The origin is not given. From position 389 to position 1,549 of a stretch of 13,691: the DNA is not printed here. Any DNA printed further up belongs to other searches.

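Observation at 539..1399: Orphan, unusually small CpaF/VirB11-type ATPase with no canonical start for its N-domain and substitutions at two conserved acidic positions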

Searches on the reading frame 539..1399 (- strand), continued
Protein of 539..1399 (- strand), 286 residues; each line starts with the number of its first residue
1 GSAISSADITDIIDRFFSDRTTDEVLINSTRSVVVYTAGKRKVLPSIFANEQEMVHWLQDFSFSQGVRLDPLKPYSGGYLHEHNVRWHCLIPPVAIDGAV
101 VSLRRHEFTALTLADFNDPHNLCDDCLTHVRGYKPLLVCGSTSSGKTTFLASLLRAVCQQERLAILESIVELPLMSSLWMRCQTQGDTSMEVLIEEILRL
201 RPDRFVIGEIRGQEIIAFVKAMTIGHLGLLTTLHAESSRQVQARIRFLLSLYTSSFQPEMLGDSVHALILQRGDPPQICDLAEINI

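Call 17: find_encoding_contigs(protein=P0023, flank=8000, max_places=3)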
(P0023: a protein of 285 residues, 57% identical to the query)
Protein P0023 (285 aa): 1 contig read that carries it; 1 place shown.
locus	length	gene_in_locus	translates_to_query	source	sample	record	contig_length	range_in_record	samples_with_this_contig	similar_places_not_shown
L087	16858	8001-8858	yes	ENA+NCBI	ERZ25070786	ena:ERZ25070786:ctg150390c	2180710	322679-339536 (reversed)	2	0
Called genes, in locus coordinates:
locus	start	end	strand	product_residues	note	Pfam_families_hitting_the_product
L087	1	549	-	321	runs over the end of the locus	PF04166:PdxA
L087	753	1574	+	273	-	PF00089:Trypsin, PF13365:Trypsin_2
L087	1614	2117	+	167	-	PF01288:HPPK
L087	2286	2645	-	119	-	-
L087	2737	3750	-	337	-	PF01869:BcrAD_BadFG (weak), PF00480:ROK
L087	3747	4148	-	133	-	PF01042:Ribonuc_L-PSP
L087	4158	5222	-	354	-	PF03462:PCRF, PF00472:RF-1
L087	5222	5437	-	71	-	PF01197:Ribosomal_L31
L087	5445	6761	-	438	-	PF07498:Rho_N, PF07497:Rho_RNA_bind, PF00006:ATP-synt_ab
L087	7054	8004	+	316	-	PF02481:DNA_processg_A, PF18306:LDcluster4 (faint)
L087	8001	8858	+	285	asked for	PF00437:T2SSE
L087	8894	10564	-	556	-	PF01368:DHH, PF02272:DHHA1, PF17768:RecJ_OB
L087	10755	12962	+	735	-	-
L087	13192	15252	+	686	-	-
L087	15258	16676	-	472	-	PF00089:Trypsin, PF13365:Trypsin_2, PF14685:PDZ_Tricorn (faint), PF00595:PDZ, PF13180:PDZ_2, PF17820:PDZ_6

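Call 18: find_encoding_contigs(protein=P0018, flank=8000, max_places=3)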
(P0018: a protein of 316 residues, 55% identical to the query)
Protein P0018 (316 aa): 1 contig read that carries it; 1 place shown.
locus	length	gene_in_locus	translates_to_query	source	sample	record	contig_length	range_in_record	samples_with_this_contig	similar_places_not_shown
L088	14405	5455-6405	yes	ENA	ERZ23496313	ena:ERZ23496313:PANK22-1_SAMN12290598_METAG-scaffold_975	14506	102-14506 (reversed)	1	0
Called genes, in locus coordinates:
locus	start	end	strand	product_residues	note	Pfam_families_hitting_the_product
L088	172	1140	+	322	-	-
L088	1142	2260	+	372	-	PF01098:FTSW_RODA_SPOVE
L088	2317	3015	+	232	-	-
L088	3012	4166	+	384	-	PF06723:MreB_Mbl (faint), PF02491:SHS2_FTSA, PF14450:FtsA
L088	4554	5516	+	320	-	PF02481:DNA_processg_A, PF18306:LDcluster4 (faint)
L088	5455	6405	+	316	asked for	PF00437:T2SSE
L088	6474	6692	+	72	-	-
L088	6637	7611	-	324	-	-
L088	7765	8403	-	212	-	-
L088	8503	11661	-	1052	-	PF00082:Peptidase_S8, PF02225:PA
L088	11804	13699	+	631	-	PF00012:HSP70, PF06723:MreB_Mbl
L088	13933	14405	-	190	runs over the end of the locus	?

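Call 22: list_cluster_members(proteins=[P0020, P0023, P0027, P0010, P0001, P0008, P0007, P0033, P0114])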
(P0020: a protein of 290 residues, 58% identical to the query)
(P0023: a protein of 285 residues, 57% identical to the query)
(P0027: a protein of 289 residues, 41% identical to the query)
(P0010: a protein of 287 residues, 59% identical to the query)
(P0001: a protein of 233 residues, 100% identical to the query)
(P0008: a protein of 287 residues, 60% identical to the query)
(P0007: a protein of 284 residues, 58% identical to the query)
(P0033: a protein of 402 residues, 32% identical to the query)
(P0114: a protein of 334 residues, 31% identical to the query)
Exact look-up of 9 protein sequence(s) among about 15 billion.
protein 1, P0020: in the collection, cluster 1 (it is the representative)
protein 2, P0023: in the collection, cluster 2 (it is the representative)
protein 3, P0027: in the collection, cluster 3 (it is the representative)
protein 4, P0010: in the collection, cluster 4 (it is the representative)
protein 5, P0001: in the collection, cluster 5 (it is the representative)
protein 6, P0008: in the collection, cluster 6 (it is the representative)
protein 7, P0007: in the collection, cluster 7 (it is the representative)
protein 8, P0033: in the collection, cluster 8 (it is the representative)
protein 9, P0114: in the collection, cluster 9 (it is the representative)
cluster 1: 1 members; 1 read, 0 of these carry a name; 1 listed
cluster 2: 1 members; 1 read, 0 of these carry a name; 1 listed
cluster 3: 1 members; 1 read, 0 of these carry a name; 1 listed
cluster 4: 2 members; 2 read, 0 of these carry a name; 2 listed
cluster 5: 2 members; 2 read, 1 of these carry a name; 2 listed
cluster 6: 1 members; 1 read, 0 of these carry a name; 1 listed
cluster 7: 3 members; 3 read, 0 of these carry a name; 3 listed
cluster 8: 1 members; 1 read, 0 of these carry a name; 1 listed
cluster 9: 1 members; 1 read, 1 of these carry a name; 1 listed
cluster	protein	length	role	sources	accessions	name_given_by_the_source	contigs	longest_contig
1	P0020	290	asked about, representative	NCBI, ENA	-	-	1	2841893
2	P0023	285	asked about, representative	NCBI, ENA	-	-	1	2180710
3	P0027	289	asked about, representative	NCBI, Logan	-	-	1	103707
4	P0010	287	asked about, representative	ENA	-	-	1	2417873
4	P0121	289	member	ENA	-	-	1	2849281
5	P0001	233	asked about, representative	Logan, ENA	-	-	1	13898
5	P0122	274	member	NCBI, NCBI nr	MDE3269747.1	MAG: ATPase, T2SS/T4P/T4SS family [Pseudomonadota bacterium] | ATPase, T2SS/T4P/T4SS family [Pseudomonadota bacterium]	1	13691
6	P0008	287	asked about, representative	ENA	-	-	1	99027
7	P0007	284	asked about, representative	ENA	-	-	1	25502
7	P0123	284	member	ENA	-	-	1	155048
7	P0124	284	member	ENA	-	-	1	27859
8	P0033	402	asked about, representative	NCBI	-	-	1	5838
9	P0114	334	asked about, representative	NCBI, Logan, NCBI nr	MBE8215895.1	MAG: P-type DNA transfer ATPase VirB11 [Endozoicomonadaceae bacterium] | P-type DNA transfer ATPase VirB11 [Endozoicomonadaceae bacterium]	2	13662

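Call 24: search_protein_families(library=ncbifam, proteins=[L004:7051-8004:+, L002:7057-8004:+, L088:4554-5516:+, L087:7054-8004:+, L002:8933-10522:+], max_evalue=0.001)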
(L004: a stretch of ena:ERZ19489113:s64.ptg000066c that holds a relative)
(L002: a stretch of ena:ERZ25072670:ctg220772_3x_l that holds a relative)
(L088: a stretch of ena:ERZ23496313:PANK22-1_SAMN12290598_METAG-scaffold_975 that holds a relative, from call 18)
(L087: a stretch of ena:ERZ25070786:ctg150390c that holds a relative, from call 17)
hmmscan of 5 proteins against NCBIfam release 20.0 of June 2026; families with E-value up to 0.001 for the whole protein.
L004:7051-8004:+ (317 aa): 2 families
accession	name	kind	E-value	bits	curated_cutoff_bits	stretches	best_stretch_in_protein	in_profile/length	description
TIGR00732.1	dprA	equivalog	3e-53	180.3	191.15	1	95-307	3-212/220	DNA-processing protein DprA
NF008007.0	PRK10736.1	equivalog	6.1e-40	137.5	495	1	94-305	61-273/374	DNA-protecting protein DprA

L002:7057-8004:+ (315 aa): 2 families
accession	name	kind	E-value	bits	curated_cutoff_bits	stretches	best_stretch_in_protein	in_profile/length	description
TIGR00732.1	dprA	equivalog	2.5e-56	190.3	191.15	1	97-312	3-215/220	DNA-processing protein DprA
NF008007.0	PRK10736.1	equivalog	4.5e-41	141.2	495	1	88-311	57-277/374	DNA-protecting protein DprA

L088:4554-5516:+ (320 aa): 3 families
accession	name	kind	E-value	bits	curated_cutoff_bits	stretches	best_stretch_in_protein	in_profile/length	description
TIGR00732.1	dprA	equivalog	2.3e-56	190.4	191.15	1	97-311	4-215/220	DNA-processing protein DprA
NF008007.0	PRK10736.1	equivalog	9.7e-43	146.7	495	1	91-310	61-277/374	DNA-protecting protein DprA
TIGR00725.1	TIGR00725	hypoth_equivalog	1.7e-05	24.4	106.9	1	137-186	1-50/159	TIGR00725 family protein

L087:7054-8004:+ (316 aa): 2 families
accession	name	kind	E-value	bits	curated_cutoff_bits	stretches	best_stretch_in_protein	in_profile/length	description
TIGR00732.1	dprA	equivalog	5.2e-51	172.9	191.15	1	96-305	4-211/220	DNA-processing protein DprA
NF008007.0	PRK10736.1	equivalog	2e-38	132.5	495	1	89-302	60-271/374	DNA-protecting protein DprA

L002:8933-10522:+ (529 aa): 7 families
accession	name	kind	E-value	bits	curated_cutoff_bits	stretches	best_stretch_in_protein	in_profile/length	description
TIGR00368.1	TIGR00368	hypoth_equivalog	1.1e-112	377.2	362.4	1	7-512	2-497/499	YifB family Mg chelatase-like AAA ATPase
NF007365.0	PRK09862.1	equivalog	4e-89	299.5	530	1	1-515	1-493/506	YifB family Mg chelatase-like AAA ATPase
TIGR02902.1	spore_lonB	equivalog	8.9e-11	41.1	723.3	1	211-332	75-201/531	ATP-dependent protease LonB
TIGR02442.1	Cob-chelat-sub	hypoth_equivalog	5.9e-07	28.3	779.45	0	298-357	119-178/641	putative cobaltochelatase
TIGR00764.1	lon_rel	equivalog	1e-06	27.6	516.6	0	213-258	27-72/608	ATP-dependent protease LonB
NF038308.1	RNA_repair_RtcR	equivalog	3.7e-05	22.8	650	0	295-336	267-308/530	RNA repair transcriptional activator RtcR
TIGR02031.1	BchD-ChlD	equivalog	0.00058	18.7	499.55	0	226-357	19-142/608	magnesium chelatase ATPase subunit D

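Call 30: search_solved_structures(query=A1, max_evalue=0.001, show_alignments=3)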
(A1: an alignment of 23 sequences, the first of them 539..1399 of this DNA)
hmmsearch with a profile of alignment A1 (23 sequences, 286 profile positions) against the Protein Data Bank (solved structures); distinct sequences matched with E-value up to 0.001: 50.
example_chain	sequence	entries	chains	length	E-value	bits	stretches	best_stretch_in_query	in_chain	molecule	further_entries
8rkd_E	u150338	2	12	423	1e-48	169.1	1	11-251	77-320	Pilus assembly ATPase CpaF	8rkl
8rjf_A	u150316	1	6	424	1e-48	169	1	11-251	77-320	Pilus assembly ATPase CpaF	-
9e24_A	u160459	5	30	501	1.6e-48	168.4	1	11-251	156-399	CpaF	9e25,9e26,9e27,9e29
6bge_A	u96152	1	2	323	1.9e-28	102.5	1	110-256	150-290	VirB11-like protein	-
1g6o_A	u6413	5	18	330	2.1e-28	102.4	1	110-256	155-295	CAG-ALPHA | virB11 homolog | Cag-alfa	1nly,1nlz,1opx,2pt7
2gza_A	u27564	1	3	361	6.2e-28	100.8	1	109-266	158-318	Type IV secretion system protein VirB11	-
2oap_1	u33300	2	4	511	8.5e-28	100.4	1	6-247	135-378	Type II secretion system protein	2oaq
4ii7_A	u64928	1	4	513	2.7e-23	85.6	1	114-247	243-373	FlaI ATPase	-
4ihq_A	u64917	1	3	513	4e-22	81.8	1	114-247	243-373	FlaI ATPase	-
10my_A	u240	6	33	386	3.8e-16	62.2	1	121-268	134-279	PilT/PilU family type 4a pilus ATPase | Twitching motility protein PilT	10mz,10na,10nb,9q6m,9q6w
9n32_A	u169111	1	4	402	4e-14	55.5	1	96-252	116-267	PilU protein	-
1p9r_A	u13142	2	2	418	1.8e-13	53.4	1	98-248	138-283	General secretion pathway protein E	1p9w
6ojx_A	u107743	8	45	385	3.5e-13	52.5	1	122-264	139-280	Twitching motility pilus retraction ATPase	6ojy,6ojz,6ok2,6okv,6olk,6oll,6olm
4ksr_A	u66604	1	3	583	3.6e-13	52.4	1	98-248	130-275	Type II secretion system protein E, Hemolysin-coregulated protein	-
4kss_A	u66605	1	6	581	3.6e-13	52.4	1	98-248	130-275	Type II secretion system protein E, hemolysin-coregulated protein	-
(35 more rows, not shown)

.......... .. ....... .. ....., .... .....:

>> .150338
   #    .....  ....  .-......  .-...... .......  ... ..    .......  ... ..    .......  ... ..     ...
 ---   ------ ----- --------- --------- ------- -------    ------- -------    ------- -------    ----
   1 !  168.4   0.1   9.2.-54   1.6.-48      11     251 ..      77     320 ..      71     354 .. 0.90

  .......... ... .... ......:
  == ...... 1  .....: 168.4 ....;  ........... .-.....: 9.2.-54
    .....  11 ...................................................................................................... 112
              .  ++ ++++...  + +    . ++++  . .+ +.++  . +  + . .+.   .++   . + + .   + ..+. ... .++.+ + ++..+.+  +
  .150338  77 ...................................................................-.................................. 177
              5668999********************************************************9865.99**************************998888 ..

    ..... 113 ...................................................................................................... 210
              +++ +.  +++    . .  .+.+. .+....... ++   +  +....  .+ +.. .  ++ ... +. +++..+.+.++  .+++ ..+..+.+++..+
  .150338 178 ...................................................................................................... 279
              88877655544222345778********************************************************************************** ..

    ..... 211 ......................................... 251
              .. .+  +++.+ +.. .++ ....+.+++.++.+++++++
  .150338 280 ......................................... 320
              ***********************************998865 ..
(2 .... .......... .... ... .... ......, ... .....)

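Call 36: search_protein_families(library=pfam, proteins=[L005:4526-5080:+, L005:5999-6664:+], max_evalue=0.001)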
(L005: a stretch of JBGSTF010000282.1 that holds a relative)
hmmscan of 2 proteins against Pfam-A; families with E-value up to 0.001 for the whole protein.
L005:4526-5080:+ (184 aa): 1 family
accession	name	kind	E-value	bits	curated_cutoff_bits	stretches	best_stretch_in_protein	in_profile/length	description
PF04361.18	DUF494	-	4.7e-08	33.4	22.6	1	46-151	16-119/153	Protein of unknown function (DUF494)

L005:5999-6664:+ (221 aa): 0 families

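Call 47: predict_structure(alignment_id=A2)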
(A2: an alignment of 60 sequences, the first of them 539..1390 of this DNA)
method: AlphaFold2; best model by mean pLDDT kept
length: 283 residues; sequences in the alignment: 60
mean_pLDDT: 92.0   pTM: 0.87
mean pLDDT of the five models: 92.0, 91.5, 91.5, 90.5, 90.2
residues with pLDDT >= 90: 214; 70-90: 61; 50-70: 6; < 50: 2
segments of 3 or more residues with pLDDT < 50: none
pLDDT, mean of each block of 10 residues (from residue 1): 72 93 97 96 96 95 93 91 95 97 88 97 97 96 96 96 87 93 85 92 94 90 91 96 91 71 96 97 86
secondary structure, 60 per line:
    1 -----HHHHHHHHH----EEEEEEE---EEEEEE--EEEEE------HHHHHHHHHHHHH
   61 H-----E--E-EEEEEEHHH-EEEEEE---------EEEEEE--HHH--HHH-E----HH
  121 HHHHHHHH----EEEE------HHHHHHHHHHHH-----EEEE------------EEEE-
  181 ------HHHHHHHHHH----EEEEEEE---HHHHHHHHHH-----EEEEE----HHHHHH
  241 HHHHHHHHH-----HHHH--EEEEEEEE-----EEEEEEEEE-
elements in order: H6-14 E19-25 E29-34 E37-41 H48-61 E72-77 E82-87 E97-102 H119-128 E133-136 H143-154 E160-163 E176-179 H187-196 E201-207 H211-220 E226-230 H235-249 H255-258 E261-268 E274-282

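Call 49: fold_search(model_id=the predicted structure, library=pdb)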
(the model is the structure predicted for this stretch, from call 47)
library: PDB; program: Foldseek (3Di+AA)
matches with E <= 10: 1593; with E <= 0.001: 115
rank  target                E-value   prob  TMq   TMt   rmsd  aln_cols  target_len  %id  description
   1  8rjf_A                1.7e-23  1.00  0.70  0.50   4.2       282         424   25  TadA/CpaF with ADP (released 2024-08-14)
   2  8rkd_A                1.2e-22  1.00  0.71  0.51   5.0       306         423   23  TadA/CpaF with AMPPNP (released 2024-08-14)
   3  9e24_A                6.5e-22  1.00  0.63  0.45   5.2       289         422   24  Closed structure of CpaF without nucleotides (Apo dataset) (released 2025-04-23)
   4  1g6o_A                7.6e-20  1.00  0.70  0.63   5.3       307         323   21  CRYSTAL STRUCTURE OF THE HELICOBACTER PYLORI ATPASE, HP0525, IN COMPLEX WITH ADP (released 2001-01-24)
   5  2oap_2                3.8e-19  1.00  0.65  0.41   5.0       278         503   21  Crystal structure of the archaeal secretion ATPase GspE in complex with AMP-PNP (released 2007-02-13)
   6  2pt7_B                5.1e-19  1.00  0.71  0.66   4.4       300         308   22  Crystal structure of Cag VirB11 (HP0525) and an inhibitory protein (HP1451) (released 2007-11-13)
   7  1nlz_D                6.1e-19  1.00  0.65  0.59   5.4       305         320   21  Crystal structure of unliganded traffic ATPase of the type IV secretion system of helicobacter pylori (released 2003-05-06)
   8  8rkd_B                7.4e-19  1.00  0.67  0.49   7.3       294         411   22  TadA/CpaF with AMPPNP (released 2024-08-14)
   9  1nlz_B                1.1e-18  1.00  0.70  0.65   5.1       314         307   20  Crystal structure of unliganded traffic ATPase of the type IV secretion system of helicobacter pylori (released 2003-05-06)
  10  4ii7_D                1.1e-18  1.00  0.68  0.42   4.6       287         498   17  Archaellum Assembly ATPase FlaI (released 2013-03-06)
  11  2oap_1                1.3e-18  1.00  0.66  0.41   5.0       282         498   20  Crystal structure of the archaeal secretion ATPase GspE in complex with AMP-PNP (released 2007-02-13)
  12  2gza_B                1.6e-18  1.00  0.49  0.44  14.9       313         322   19  Crystal structure of the VirB11 ATPase from the Brucella Suis type IV secretion system in complex with sulphate (released 2006-07-11)
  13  4ihq_A                2.7e-18  1.00  0.70  0.41   5.5       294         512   17  Archaellum Assembly ATPase FlaI bound to ADP (released 2013-03-06)
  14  1nlz_C                3.2e-18  1.00  0.64  0.65   5.6       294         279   22  Crystal structure of unliganded traffic ATPase of the type IV secretion system of helicobacter pylori (released 2003-05-06)
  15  4ii7_C                3.4e-18  1.00  0.68  0.41   4.8       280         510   19  Archaellum Assembly ATPase FlaI (released 2013-03-06)
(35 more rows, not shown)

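Call 54: find_encoding_contigs(protein=P0027, flank=7000, max_places=2)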
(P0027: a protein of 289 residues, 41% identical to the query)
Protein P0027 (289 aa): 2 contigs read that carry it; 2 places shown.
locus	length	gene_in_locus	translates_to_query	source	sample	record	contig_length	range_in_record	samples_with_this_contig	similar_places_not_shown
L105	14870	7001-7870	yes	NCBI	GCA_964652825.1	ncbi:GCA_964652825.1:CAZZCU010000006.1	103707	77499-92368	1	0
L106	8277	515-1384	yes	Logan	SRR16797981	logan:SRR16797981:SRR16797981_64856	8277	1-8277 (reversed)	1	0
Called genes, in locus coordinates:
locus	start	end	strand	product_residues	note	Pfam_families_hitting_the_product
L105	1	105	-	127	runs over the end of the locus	PF00072:Response_reg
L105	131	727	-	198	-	-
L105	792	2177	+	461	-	PF04932:Wzy_C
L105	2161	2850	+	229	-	PF07238:PilZ (faint)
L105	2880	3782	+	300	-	PF13525:YfiO (faint), PF13174:TPR_6 (faint)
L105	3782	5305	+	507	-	PF01476:LysM (weak)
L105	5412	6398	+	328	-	PF02481:DNA_processg_A, PF18306:LDcluster4 (faint)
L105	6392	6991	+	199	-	PF04361:DUF494 (weak)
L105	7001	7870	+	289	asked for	PF00437:T2SSE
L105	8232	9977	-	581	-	PF00270:DEAD, PF00271:Helicase_C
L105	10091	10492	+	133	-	-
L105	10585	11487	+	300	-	PF13174:TPR_6 (weak)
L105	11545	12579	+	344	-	PF00814:TsaD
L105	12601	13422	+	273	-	PF00398:RrnaAD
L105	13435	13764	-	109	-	PF00111:Fer2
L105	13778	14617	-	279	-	PF14805:THDPS_N_2, PF00132:Hexapep (weak), PF14602:Hexapep_2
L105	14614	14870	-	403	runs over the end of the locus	PF00155:Aminotran_1_2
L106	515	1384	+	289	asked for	PF00437:T2SSE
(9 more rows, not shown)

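Call 55: find_encoding_contigs(protein=P0029, flank=7000, max_places=2)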
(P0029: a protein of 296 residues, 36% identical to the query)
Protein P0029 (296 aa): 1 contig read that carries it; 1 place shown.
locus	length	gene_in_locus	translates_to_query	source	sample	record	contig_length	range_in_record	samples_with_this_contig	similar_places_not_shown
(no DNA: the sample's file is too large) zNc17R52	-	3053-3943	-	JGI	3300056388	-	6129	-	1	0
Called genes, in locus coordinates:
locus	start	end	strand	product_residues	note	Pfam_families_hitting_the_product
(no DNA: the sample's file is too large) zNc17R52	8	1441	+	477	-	PF01476:LysM (weak)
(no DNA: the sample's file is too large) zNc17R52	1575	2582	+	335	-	PF02481:DNA_processg_A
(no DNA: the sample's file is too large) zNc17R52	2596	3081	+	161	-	PF04361:DUF494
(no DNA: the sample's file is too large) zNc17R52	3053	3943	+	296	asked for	PF00437:T2SSE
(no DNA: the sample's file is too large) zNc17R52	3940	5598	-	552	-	PF00270:DEAD, PF04851:ResIII (weak), PF00271:Helicase_C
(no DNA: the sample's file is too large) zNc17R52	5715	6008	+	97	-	-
